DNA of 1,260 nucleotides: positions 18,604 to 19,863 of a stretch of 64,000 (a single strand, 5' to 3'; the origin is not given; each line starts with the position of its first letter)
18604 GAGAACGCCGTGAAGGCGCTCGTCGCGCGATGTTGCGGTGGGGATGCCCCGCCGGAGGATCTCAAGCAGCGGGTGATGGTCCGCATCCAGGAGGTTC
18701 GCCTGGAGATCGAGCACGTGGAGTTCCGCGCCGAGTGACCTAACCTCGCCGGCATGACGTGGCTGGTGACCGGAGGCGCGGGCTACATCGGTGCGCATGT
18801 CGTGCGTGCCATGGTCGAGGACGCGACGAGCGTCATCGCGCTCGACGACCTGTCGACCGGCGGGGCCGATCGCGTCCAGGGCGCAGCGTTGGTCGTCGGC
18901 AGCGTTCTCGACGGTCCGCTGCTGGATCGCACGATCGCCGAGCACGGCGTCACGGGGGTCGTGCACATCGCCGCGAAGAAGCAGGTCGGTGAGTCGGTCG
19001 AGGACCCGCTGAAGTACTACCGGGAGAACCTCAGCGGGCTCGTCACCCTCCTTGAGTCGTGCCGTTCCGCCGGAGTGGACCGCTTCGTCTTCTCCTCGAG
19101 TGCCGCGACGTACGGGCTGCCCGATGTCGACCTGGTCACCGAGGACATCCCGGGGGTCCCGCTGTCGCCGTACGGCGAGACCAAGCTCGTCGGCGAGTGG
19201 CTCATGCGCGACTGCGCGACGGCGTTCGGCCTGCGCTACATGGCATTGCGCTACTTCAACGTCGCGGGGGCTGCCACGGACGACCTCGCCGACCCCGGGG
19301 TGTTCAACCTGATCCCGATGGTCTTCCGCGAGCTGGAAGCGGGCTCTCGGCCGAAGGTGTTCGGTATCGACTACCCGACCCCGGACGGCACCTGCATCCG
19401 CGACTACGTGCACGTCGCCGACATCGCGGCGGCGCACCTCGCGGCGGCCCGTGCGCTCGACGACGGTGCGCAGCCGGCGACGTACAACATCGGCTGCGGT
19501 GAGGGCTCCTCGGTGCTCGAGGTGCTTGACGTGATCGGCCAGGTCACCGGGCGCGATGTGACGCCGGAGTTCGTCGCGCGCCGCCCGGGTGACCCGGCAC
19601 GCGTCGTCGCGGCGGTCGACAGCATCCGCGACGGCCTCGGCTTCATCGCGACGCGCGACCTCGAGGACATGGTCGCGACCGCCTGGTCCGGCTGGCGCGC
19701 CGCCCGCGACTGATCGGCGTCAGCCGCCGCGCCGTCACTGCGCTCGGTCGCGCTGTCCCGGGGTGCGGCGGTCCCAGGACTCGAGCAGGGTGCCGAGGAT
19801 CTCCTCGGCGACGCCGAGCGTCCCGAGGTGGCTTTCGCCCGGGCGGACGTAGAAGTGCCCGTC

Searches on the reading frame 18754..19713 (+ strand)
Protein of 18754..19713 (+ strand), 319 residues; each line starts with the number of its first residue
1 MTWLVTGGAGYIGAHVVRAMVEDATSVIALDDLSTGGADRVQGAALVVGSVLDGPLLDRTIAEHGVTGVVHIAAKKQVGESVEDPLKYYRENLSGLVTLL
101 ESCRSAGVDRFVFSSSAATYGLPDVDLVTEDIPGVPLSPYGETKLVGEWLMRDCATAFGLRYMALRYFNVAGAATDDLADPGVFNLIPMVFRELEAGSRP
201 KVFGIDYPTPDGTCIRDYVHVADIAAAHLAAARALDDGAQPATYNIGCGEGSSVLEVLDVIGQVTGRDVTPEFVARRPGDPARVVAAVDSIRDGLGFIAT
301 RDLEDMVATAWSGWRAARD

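Call 60: search_protein_families(library=pfam, proteins=[window:18754-19713:+], max_evalue=0.0001)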
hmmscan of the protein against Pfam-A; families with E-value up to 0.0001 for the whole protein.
window:18754-19713:+ (319 aa): 9 families
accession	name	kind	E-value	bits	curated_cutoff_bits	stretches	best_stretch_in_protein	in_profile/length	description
PF01370.27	Epimerase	-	2.6e-55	187.9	20.9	1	3-247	1-240/240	NAD dependent epimerase/dehydratase family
PF16363.11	GDP_Man_Dehyd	-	1e-41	143.9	27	1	4-308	1-330/332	GDP-mannose 4,6 dehydratase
PF01073.25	3Beta_HSD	-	1.8e-14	53.9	22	1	4-121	1-121/280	3-beta hydroxysteroid dehydrogenase/isomerase family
PF02719.21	Polysacc_synt_2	-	3.6e-12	46.5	20.2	1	4-173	2-174/293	Polysaccharide biosynthesis protein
PF04321.23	RmlD_sub_bind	-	9.3e-09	35.2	27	1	1-153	1-138/287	RmlD substrate binding domain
PF05368.20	NmrA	-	4.4e-07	30.2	27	1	4-274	6-243/298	NmrA-like family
PF13460.12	NAD_binding_10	-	3.2e-06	27.6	27.2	1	7-120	1-102/184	NAD(P)H-binding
PF07993.18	NAD_binding_4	-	8.2e-06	25.6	20.1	0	66-178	89-210/258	Male sterility protein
PF08659.16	KR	-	4.7e-05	23.8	22.6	0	2-30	2-30/180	KR domain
